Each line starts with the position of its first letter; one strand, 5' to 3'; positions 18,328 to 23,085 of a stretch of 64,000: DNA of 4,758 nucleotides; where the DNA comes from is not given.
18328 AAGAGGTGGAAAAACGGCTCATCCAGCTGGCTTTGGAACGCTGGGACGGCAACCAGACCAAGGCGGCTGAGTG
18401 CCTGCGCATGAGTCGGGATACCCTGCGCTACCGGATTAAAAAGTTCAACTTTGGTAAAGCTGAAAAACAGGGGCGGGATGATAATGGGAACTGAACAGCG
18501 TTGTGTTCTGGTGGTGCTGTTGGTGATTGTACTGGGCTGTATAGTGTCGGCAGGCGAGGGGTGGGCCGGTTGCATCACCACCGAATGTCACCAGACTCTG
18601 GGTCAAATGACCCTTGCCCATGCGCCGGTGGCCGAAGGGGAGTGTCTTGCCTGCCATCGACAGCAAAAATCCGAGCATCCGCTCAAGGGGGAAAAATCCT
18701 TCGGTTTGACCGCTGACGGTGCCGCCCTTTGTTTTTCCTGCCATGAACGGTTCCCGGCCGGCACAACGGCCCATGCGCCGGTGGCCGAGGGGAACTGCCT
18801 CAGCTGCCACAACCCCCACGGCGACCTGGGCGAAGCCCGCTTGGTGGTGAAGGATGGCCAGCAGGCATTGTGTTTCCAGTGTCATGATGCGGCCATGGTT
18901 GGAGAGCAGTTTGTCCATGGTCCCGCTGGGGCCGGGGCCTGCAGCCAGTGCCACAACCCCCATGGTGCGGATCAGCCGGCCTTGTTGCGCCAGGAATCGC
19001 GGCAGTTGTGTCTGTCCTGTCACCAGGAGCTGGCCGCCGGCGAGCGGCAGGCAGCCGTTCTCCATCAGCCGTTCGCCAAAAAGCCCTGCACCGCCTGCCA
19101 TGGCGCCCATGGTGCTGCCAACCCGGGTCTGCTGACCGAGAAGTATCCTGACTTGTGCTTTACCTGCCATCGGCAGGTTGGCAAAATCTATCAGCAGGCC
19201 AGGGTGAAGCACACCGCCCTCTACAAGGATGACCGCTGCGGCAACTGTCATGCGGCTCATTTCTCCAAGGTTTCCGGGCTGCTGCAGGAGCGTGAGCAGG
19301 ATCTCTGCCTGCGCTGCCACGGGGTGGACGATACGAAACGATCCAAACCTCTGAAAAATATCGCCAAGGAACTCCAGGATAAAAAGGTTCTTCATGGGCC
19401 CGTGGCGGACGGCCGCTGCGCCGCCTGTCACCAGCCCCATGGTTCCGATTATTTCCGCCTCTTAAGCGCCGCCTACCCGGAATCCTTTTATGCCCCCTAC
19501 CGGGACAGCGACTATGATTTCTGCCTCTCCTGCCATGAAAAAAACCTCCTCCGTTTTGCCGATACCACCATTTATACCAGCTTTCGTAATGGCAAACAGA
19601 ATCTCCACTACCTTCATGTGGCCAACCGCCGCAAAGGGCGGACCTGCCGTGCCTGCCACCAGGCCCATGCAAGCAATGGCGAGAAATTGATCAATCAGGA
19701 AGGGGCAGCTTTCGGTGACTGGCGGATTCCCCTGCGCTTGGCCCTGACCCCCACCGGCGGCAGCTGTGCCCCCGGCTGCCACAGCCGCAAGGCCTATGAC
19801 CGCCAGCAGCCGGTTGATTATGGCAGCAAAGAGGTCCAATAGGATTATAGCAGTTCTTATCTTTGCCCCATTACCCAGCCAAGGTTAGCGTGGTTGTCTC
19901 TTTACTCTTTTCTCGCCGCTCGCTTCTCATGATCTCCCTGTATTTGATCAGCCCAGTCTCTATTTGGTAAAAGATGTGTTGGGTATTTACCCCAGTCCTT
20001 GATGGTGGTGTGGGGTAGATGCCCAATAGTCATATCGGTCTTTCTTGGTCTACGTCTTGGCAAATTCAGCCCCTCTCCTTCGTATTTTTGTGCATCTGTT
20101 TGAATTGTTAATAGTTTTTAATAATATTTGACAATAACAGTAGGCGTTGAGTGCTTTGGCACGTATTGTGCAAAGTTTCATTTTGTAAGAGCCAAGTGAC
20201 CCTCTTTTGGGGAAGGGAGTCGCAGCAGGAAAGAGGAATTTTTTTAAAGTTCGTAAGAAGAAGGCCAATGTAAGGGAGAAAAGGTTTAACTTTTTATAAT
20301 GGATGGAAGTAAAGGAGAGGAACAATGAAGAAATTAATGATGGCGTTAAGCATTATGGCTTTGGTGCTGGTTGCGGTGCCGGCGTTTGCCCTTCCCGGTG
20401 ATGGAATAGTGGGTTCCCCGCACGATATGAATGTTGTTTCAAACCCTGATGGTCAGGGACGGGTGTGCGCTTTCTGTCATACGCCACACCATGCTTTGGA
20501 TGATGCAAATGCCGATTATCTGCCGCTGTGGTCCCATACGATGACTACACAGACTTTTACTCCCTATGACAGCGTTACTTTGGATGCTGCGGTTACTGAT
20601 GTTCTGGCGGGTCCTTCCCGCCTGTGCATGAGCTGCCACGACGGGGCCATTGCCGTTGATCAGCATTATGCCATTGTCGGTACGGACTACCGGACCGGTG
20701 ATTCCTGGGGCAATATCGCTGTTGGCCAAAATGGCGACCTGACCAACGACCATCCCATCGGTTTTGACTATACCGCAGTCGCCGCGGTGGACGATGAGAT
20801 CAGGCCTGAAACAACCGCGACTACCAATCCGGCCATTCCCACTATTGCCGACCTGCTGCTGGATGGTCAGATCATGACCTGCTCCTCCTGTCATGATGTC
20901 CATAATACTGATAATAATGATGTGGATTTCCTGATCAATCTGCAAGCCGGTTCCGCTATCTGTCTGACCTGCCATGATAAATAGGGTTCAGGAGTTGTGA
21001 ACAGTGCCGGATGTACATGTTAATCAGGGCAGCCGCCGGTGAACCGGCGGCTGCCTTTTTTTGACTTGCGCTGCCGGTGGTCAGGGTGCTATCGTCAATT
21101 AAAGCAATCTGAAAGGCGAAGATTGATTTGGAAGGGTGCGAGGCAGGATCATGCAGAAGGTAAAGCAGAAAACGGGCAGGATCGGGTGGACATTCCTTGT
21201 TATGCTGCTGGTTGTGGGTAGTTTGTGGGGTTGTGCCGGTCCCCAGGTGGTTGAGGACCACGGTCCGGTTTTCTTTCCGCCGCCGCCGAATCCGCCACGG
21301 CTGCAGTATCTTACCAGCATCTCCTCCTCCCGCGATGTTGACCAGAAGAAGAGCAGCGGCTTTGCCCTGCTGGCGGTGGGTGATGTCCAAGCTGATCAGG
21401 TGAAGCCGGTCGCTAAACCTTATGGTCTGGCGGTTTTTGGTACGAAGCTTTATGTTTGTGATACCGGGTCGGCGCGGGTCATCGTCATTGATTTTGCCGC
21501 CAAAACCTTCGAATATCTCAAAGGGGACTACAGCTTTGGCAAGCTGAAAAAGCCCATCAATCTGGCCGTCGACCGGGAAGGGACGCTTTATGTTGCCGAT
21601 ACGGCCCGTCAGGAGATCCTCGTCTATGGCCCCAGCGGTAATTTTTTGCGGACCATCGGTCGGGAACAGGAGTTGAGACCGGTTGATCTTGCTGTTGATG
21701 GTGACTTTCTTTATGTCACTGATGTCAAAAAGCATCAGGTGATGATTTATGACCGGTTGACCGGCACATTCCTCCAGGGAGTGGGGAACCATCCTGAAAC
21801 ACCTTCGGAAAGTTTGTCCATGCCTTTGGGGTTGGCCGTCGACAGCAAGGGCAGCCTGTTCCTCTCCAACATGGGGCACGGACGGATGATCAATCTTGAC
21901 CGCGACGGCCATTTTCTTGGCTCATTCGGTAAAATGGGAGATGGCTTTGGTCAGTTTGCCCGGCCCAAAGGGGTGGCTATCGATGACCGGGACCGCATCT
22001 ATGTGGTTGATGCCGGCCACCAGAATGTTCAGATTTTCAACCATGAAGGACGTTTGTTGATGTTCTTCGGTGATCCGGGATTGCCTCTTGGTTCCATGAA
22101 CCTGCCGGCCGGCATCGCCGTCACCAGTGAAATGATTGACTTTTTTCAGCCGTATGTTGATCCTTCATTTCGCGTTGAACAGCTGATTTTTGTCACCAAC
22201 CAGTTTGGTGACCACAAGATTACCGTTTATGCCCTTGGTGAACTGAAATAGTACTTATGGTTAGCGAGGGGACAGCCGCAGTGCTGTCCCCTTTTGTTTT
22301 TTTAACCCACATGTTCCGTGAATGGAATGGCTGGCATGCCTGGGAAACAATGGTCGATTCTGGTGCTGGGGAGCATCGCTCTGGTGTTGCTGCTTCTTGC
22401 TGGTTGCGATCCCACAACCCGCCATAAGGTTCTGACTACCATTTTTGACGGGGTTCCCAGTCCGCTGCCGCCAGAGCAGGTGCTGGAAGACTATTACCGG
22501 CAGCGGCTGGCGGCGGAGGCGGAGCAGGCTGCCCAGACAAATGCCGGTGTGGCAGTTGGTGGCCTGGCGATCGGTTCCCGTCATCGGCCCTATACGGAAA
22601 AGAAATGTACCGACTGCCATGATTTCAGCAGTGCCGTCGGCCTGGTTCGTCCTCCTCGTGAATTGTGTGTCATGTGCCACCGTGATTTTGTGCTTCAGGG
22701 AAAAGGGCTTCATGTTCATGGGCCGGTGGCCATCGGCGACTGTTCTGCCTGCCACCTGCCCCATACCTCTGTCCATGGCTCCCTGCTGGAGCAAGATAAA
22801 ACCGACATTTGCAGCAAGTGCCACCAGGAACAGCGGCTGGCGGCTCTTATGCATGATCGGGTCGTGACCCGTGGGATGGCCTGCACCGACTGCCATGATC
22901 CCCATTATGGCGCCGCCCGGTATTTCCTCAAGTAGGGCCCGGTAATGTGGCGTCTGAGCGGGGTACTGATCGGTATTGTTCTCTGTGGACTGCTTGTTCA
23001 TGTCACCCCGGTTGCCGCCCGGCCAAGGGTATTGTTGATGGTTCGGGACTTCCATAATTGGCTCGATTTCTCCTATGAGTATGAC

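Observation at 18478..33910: Atypical multiheme-cytochrome / NHL-propeller / beta-barrel island: candidate new extracellular electron transfer conduit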

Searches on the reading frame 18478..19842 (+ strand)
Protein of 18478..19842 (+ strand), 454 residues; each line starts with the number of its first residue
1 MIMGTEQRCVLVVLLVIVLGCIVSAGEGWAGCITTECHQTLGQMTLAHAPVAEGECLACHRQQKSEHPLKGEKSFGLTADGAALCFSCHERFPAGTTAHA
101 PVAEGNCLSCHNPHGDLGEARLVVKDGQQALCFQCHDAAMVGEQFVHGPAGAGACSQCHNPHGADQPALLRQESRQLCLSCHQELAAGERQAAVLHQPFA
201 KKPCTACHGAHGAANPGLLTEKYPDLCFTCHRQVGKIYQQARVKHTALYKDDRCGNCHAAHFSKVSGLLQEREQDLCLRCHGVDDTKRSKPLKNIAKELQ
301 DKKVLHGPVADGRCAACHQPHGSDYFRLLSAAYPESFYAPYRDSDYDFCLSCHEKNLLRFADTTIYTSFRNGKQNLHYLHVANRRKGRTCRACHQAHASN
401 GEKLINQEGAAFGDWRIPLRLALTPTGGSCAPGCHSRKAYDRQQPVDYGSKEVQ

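Call 5: search_protein_families(library=pfam, proteins=[window:18478-19842:+], max_evalue=0.01)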
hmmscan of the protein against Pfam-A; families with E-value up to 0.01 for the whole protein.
window:18478-19842:+ (454 aa): 6 families
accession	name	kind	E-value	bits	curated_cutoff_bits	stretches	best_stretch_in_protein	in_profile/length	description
PF09699.15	Paired_CXXCH_1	-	4e-75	247.7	20.6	7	147-186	1-40/41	Doubled CXXCH motif (Paired_CXXCH_1)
PF14537.11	Cytochrom_c3_2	-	1.5e-16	61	25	3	154-231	8-78/79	Cytochrome c3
PF14522.11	Cytochrome_C7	-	2.4e-15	56.5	24.8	3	227-281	16-66/67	Cytochrome c7 and related cytochrome c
PF22113.1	Mtrc-MtrF_II-IV_dom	-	6.3e-14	52.3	30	1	226-399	8-168/176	Outer membrane cytochrome MtrC/MtrF-like, domains II/IV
PF02085.21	Cytochrom_CIII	-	5e-07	30.4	22.9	1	145-231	23-101/101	Class III cytochrome C family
PF22678.1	Cytochrom_c_NrfB-like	-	2.2e-06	28.5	27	0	126-170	30-76/89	Cytochrome c-type protein NrfB-like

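Call 6: search_protein_families(library=ncbifam, proteins=[window:18478-19842:+], max_evalue=0.01)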
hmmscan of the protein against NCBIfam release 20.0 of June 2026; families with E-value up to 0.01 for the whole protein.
window:18478-19842:+ (454 aa): 7 families
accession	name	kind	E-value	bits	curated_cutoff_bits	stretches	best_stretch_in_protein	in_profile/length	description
TIGR01905.1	paired_CXXCH_1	subfamily_domain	3.4e-69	228.5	25.2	7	196-234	1-39/41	doubled CXXCH domain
TIGR03508.1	decahem_SO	subfamily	5.6e-40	137.4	192.2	4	35-190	74-227/258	DmsE family decaheme c-type cytochrome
NF041028.1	decahem_GSU2203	exception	4e-32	111.7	325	2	32-183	102-253/317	GSU2203 family decaheme c-type cytochrome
TIGR03507.1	decahem_SO1788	subfamily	1.8e-10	39.9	209.3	2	149-215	240-309/672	OmcA/MtrC family decaheme c-type cytochrome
NF045722.1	c3_cytochr_TmcA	equivalog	0.00057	19.7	114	1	132-189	60-117/125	acidic tetraheme cytochrome c3 TmcA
NF008659.0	PRK11659.1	equivalog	0.0025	17.5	184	0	51-191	44-176/188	cytochrome c nitrite reductase pentaheme subunit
TIGR04257.1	nanowire_3heme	domain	0.0061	16.7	40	1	227-281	26-74/75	c(7)-type cytochrome triheme domain-containing protein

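Call 108: search_solved_structures(query=window:18478-19842:+, max_evalue=0.01)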
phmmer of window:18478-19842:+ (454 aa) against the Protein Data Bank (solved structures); distinct sequences matched with E-value up to 0.01: 1.
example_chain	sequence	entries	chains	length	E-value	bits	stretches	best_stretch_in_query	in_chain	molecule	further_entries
6r2q_A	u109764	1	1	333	4e-15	58.6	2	48-233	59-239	Cystathionine beta-synthase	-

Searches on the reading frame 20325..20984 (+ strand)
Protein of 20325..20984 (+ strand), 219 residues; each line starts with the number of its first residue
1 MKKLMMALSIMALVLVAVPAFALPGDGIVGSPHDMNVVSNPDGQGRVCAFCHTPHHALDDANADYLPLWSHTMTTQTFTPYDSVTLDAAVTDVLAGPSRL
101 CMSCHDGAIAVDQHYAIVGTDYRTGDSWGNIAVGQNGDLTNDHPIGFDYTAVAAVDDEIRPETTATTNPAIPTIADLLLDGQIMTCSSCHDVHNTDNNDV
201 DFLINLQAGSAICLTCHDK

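Call 5: search_protein_families(library=pfam, proteins=[window:20325-20984:+], max_evalue=0.01)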
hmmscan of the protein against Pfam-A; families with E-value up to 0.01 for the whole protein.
window:20325-20984:+ (219 aa): 3 families
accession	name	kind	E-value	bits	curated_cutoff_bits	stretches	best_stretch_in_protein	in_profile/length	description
PF09699.15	Paired_CXXCH_1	-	1.7e-09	37.6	20.6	1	185-219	8-38/41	Doubled CXXCH motif (Paired_CXXCH_1)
PF14522.11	Cytochrome_C7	-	1.2e-06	28.7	24.8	0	44-111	12-54/67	Cytochrome c7 and related cytochrome c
PF02085.21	Cytochrom_CIII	-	0.006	17.3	22.9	0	181-219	44-84/101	Class III cytochrome C family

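Call 6: search_protein_families(library=ncbifam, proteins=[window:20325-20984:+], max_evalue=0.01)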
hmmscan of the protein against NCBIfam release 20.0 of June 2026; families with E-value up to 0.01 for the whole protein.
window:20325-20984:+ (219 aa): 4 families
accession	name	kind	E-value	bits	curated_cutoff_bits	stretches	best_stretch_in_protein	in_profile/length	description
TIGR01905.1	paired_CXXCH_1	subfamily_domain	2.1e-06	27.6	25.2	1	185-218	8-37/41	doubled CXXCH domain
TIGR03508.1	decahem_SO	subfamily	7.7e-05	22.3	192.2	1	182-217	142-174/258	DmsE family decaheme c-type cytochrome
TIGR03153.1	cytochr_NrfH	equivalog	0.00089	19.3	134.2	0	47-108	54-112/138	cytochrome c nitrite reductase small subunit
NF041028.1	decahem_GSU2203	exception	0.0045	16.2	325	1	184-218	175-208/317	GSU2203 family decaheme c-type cytochrome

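Call 32: search_solved_structures(query=window:20325-20984:+, max_evalue=1, show_alignments=2)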
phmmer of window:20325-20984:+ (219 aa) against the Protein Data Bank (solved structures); distinct sequences matched with E-value up to 1: 4.
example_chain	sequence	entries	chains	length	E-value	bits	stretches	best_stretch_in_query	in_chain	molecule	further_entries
7tfs_A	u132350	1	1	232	5.9e-21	78.4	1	9-219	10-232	Cytochrome c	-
9yuq_N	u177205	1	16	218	4.5e-20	75.5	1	2-219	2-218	Putative multiheme cytochrome c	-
2a3m_A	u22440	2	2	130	0.19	14.6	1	1-112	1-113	COG3005: Nitrate/TMAO reductases, membrane-bound tetraheme cytochrome c subunit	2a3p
3lui_A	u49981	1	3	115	0.98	12.3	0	113-173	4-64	Sorting nexin-17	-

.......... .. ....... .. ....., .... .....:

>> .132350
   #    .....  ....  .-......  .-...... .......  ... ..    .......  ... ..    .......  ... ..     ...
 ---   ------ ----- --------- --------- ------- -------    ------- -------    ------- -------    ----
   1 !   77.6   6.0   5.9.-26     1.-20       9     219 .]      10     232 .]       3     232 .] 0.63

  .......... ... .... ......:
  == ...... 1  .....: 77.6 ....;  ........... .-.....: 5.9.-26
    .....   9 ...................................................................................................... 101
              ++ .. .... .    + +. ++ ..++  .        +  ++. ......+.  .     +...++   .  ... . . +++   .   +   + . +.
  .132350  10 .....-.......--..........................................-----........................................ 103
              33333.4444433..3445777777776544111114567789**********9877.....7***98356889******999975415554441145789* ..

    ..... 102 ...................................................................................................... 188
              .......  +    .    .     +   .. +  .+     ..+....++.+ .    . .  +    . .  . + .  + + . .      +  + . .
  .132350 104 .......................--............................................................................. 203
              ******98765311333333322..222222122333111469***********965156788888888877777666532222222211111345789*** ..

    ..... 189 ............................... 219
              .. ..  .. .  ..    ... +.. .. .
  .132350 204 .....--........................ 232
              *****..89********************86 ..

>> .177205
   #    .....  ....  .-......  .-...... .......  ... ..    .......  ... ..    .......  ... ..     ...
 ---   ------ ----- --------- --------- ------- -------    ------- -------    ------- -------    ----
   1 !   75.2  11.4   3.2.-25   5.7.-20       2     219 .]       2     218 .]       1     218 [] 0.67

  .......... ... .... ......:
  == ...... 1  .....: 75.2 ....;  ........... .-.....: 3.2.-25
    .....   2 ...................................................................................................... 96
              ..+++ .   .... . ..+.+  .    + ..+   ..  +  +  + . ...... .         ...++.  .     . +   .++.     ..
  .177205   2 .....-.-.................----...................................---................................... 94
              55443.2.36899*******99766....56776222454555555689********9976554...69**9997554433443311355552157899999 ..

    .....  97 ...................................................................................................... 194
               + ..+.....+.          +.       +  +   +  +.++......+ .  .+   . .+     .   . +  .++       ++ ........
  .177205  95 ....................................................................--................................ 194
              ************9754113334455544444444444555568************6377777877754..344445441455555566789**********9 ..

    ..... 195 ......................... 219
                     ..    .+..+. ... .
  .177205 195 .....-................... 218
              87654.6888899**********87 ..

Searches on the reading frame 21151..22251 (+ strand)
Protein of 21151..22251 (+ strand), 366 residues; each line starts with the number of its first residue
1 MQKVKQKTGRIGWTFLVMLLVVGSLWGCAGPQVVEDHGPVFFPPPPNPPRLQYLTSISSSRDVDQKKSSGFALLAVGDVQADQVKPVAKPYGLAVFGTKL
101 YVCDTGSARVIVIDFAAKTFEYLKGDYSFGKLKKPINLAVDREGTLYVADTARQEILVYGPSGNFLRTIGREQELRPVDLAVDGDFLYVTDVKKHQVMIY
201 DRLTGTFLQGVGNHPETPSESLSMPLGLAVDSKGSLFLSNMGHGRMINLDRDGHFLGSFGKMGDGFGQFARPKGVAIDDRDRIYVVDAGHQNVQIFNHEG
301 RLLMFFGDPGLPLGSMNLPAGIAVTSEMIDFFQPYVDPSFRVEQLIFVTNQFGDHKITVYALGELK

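Call 5: search_protein_families(library=pfam, proteins=[window:21151-22251:+], max_evalue=0.01)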
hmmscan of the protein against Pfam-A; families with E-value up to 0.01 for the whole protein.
window:21151-22251:+ (366 aa): 6 families
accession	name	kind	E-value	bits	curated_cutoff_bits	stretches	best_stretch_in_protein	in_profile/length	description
PF01436.27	NHL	-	1.2e-24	85.5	20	2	269-296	1-28/28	NHL repeat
PF08450.18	SGL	-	3e-12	47.1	26.3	2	182-256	143-217/246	SMP-30/Gluconolactonase/LRE-like region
PF17170.10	DUF5128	-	3.4e-09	36.8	22.9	1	216-300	36-121/321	6-bladed beta-propeller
PF25021.1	TEN_NHL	-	1.6e-06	27.8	27.1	1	130-302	28-172/357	Teneurin NHL domain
PF03022.22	MRJP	-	0.0028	17.5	19.8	0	275-294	6-25/288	Major royal jelly protein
PF06739.17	SBBP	-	0.0052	17.2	20.5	0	272-286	15-29/38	Beta-propeller repeat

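Call 6: search_protein_families(library=ncbifam, proteins=[window:21151-22251:+], max_evalue=0.01)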
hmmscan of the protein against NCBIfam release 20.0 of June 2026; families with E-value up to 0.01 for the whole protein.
window:21151-22251:+ (366 aa): 5 families
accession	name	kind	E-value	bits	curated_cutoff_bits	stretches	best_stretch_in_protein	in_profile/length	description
NF035926.1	scyF_NHL_VPEP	equivalog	1.7e-29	103.2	350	2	186-310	164-287/376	scytonemin biosynthesis PEP-CTERM protein ScyF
NF033206.1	ScyE_fam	subfamily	5.8e-12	45.8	80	0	131-167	6-49/333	ScyD/ScyE family protein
NF047780.1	LIC12708_fam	subfamily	8.9e-07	28.1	150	0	247-303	159-217/391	LIC_12708 family protein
TIGR02276.1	beta_rpt_yvtn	repeat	0.0006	19.7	27.85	0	97-116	3-22/42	beta-propeller repeat protein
NF053768.1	CIS12_fam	equivalog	0.0017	17.1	860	0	87-198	87-192/715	CIS12 family contractile injection system protein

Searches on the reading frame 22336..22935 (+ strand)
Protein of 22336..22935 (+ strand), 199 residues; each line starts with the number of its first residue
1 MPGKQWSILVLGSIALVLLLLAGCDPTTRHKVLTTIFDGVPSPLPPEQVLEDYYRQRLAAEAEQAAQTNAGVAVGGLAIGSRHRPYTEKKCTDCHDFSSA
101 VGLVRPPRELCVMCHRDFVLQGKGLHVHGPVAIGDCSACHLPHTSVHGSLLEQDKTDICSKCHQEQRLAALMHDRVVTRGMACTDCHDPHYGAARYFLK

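Call 5: search_protein_families(library=pfam, proteins=[window:22336-22935:+], max_evalue=0.01)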
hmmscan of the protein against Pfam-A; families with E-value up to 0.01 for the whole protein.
window:22336-22935:+ (199 aa): 4 families
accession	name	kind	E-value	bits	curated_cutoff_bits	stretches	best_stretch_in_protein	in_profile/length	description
PF09699.15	Paired_CXXCH_1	-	9.6e-24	83.2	20.6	3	128-167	1-40/41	Doubled CXXCH motif (Paired_CXXCH_1)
PF14522.11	Cytochrome_C7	-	1.4e-05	25.3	24.8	0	111-164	16-67/67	Cytochrome c7 and related cytochrome c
PF14537.11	Cytochrom_c3_2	-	4.8e-05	24.2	25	0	88-164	6-79/79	Cytochrome c3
PF22113.1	Mtrc-MtrF_II-IV_dom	-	0.0013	18.8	30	0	156-192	6-40/176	Outer membrane cytochrome MtrC/MtrF-like, domains II/IV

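Call 6: search_protein_families(library=ncbifam, proteins=[window:22336-22935:+], max_evalue=0.01)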
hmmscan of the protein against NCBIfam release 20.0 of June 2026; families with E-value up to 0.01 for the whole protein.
window:22336-22935:+ (199 aa): 5 families
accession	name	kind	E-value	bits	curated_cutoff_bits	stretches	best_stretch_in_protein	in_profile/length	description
TIGR01905.1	paired_CXXCH_1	subfamily_domain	7.6e-23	80.2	25.2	3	128-166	1-39/41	doubled CXXCH domain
TIGR03508.1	decahem_SO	subfamily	4.5e-14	52.5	192.2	1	88-167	143-223/258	DmsE family decaheme c-type cytochrome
NF041028.1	decahem_GSU2203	exception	5.5e-12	45.5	325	1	82-193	120-235/317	GSU2203 family decaheme c-type cytochrome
TIGR03153.1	cytochr_NrfH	equivalog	0.00012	22.2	134.2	1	151-199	23-71/138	cytochrome c nitrite reductase small subunit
TIGR03507.1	decahem_SO1788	subfamily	0.0023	16.5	209.3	0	67-116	468-518/672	OmcA/MtrC family decaheme c-type cytochrome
